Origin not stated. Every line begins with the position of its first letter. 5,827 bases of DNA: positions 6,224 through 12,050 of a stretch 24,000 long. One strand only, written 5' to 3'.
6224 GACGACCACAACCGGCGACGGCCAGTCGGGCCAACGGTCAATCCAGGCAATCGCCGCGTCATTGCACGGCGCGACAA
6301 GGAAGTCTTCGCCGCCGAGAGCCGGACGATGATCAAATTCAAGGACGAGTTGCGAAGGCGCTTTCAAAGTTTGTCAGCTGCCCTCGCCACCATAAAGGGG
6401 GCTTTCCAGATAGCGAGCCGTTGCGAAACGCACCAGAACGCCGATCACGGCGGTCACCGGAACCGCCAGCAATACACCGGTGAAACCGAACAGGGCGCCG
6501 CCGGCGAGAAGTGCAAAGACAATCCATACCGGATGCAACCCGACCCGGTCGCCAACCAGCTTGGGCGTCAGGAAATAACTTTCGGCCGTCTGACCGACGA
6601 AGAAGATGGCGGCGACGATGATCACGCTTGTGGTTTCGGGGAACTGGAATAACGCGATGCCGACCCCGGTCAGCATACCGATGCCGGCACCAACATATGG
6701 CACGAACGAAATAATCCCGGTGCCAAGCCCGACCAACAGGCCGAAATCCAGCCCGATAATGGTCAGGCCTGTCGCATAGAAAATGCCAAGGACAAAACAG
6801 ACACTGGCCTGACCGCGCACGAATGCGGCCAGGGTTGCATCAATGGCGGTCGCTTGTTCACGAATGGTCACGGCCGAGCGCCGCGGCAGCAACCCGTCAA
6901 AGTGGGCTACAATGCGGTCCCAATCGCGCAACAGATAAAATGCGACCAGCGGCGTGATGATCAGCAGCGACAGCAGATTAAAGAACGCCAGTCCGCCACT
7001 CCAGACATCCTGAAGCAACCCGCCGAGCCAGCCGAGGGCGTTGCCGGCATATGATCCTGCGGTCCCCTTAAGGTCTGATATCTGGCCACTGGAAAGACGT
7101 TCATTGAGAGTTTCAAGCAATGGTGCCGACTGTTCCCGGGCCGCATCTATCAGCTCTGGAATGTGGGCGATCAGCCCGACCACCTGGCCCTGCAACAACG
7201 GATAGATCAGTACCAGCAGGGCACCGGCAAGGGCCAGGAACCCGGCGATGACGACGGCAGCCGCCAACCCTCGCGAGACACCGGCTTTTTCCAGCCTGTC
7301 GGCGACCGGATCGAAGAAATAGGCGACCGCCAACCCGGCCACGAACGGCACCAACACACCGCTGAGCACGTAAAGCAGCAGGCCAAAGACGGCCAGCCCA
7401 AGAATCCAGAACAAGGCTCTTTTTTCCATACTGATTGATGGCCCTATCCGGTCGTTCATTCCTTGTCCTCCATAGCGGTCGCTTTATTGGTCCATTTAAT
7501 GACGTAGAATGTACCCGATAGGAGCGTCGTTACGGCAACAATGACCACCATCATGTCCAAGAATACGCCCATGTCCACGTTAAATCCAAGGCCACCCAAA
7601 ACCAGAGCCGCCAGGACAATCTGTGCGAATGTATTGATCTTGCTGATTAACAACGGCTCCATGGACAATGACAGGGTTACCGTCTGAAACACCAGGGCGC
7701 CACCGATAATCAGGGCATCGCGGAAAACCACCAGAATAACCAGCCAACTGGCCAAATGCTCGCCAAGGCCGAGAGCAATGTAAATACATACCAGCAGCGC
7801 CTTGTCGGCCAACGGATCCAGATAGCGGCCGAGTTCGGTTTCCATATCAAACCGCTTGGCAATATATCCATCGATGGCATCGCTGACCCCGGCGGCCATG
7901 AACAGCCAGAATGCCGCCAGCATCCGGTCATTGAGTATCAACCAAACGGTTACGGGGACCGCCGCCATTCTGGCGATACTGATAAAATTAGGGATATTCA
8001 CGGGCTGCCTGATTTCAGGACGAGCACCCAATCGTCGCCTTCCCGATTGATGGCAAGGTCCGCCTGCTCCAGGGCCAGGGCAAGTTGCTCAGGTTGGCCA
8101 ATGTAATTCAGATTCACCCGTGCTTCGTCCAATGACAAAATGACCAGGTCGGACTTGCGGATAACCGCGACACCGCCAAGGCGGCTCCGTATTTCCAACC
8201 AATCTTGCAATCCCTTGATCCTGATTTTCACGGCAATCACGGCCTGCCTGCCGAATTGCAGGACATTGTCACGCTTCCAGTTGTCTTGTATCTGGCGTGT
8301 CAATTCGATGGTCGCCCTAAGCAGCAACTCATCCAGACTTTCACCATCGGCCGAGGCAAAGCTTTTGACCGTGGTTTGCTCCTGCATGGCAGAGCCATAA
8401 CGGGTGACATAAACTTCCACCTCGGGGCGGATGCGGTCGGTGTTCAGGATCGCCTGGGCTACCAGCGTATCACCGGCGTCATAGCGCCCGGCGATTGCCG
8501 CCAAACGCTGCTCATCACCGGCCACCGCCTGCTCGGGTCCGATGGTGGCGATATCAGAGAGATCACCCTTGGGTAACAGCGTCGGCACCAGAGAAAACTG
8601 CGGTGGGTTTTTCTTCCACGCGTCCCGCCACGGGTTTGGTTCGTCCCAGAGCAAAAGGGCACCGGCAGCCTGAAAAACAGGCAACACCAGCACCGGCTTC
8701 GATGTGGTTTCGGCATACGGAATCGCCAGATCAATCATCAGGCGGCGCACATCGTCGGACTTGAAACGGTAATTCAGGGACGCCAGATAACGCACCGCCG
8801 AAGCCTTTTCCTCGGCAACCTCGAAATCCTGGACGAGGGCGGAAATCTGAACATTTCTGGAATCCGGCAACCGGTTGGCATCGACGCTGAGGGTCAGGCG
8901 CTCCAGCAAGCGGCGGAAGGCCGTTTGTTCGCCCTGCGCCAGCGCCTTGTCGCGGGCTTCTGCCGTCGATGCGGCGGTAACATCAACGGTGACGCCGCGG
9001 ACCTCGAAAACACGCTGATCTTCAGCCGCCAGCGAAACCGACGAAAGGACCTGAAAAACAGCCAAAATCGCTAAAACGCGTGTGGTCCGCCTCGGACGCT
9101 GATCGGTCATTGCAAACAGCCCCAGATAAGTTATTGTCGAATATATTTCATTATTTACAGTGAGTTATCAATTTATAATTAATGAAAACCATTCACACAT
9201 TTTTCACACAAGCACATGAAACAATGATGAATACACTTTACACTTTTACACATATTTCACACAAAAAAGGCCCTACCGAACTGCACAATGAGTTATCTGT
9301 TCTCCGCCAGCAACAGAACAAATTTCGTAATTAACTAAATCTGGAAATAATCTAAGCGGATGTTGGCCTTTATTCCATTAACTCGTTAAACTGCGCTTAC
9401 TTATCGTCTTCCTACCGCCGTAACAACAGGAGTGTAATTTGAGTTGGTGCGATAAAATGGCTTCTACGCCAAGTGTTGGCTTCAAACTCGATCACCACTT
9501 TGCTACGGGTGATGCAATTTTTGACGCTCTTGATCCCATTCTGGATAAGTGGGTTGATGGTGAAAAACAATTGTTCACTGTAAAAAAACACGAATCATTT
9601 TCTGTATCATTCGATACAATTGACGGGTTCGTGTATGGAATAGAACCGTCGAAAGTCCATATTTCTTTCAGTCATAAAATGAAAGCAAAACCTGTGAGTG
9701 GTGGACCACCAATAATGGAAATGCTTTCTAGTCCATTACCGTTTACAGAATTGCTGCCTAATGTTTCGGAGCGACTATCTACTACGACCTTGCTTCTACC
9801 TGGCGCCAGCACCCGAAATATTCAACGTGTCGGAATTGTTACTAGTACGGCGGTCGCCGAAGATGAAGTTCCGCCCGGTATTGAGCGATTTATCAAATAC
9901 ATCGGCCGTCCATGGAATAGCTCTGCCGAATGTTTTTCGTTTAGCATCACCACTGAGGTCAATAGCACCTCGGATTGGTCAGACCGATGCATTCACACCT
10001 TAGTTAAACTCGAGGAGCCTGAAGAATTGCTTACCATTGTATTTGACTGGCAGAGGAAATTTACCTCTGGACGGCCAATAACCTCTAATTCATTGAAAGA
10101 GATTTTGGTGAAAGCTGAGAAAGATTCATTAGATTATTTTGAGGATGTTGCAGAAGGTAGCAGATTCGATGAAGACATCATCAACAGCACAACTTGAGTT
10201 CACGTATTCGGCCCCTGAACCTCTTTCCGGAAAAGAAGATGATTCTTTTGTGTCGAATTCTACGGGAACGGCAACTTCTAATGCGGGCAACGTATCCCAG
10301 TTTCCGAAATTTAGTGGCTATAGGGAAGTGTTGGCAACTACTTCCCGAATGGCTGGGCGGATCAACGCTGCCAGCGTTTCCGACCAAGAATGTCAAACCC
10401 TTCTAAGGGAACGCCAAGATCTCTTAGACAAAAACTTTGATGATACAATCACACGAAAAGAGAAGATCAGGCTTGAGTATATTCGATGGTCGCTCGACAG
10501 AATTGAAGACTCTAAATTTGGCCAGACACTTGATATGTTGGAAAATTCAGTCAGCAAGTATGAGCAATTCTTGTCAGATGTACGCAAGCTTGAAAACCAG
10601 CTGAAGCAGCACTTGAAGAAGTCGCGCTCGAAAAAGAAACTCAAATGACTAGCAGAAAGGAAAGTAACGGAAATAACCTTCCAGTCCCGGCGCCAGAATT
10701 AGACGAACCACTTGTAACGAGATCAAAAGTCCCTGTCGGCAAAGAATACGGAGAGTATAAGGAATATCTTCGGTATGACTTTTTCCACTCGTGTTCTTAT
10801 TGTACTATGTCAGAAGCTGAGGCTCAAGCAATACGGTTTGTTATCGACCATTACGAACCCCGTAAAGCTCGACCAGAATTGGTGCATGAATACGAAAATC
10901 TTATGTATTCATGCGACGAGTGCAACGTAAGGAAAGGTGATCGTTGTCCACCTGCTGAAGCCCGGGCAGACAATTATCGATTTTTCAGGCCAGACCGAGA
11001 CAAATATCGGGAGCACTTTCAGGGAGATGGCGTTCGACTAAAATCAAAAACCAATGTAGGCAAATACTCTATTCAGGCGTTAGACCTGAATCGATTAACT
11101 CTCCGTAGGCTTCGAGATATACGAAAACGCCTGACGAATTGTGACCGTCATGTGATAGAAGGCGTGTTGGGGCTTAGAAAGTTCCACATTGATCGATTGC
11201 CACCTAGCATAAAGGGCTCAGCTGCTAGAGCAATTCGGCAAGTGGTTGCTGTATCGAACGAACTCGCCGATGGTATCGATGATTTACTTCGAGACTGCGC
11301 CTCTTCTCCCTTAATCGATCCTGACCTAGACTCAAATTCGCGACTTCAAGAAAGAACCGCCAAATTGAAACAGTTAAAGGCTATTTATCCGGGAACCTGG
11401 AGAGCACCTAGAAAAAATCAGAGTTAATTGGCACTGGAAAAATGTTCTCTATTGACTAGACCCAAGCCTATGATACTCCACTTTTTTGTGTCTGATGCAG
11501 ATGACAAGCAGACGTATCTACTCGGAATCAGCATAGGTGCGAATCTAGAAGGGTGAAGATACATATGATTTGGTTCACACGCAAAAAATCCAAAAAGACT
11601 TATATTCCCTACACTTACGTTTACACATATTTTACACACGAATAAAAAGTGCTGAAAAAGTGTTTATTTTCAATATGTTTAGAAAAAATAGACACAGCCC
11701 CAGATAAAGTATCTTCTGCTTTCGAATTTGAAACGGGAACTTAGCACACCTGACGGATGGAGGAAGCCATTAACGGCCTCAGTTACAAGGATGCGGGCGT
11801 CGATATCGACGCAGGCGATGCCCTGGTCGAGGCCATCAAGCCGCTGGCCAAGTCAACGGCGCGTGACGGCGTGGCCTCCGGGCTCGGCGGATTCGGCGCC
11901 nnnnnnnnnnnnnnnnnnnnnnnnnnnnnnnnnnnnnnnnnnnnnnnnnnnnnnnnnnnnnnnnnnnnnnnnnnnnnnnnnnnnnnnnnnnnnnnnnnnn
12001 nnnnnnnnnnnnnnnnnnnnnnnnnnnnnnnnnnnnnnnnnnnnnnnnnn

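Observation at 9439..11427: Three-gene operon (unknown 252 aa / unknown helical 159-169 aa / HNH nuclease 260 aa): candidate undescribed defence or abortive-infection module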

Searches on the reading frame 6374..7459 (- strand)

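Call 85: search_protein_families(library=pfam, proteins=[window:6374-7459:-], max_evalue=0.00001)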
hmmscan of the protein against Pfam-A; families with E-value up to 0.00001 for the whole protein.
window:6374-7459:- (361 aa): 1 family
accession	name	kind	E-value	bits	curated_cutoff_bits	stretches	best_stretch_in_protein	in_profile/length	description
PF01594.21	AI-2E_transport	-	1.8e-56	192.1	34.3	1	19-344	4-324/327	AI-2E family transporter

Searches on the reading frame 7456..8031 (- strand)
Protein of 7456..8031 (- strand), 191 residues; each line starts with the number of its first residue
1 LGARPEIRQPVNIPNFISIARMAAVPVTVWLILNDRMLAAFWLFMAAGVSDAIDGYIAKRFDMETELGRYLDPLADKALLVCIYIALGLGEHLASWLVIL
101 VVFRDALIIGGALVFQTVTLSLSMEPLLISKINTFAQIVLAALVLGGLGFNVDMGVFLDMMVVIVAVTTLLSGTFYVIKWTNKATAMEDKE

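Call 85: search_protein_families(library=pfam, proteins=[window:7456-8031:-], max_evalue=0.00001)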
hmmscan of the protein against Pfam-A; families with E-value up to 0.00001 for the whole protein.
window:7456-8031:- (191 aa): 1 family
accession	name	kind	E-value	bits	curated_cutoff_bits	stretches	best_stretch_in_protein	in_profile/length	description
PF01066.26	CDP-OH_P_transf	-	8.4e-29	101.4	22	1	12-164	2-144/152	CDP-alcohol phosphatidyltransferase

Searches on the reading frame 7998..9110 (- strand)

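Call 85: search_protein_families(library=pfam, proteins=[window:7998-9110:-], max_evalue=0.00001)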
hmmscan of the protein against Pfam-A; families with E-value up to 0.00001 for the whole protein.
window:7998-9110:- (370 aa): 1 family
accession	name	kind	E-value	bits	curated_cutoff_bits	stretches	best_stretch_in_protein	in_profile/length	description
PF09839.14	DUF2066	-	6.2e-22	78.6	23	1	37-267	4-221/232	Uncharacterized protein conserved in bacteria (DUF2066)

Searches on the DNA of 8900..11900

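Call 75: search_rna_families(source=window, start=8900, end=11900, threshold=evalue, max_evalue=1)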
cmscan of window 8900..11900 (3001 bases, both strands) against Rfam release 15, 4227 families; matches with E-value up to 1: 0.
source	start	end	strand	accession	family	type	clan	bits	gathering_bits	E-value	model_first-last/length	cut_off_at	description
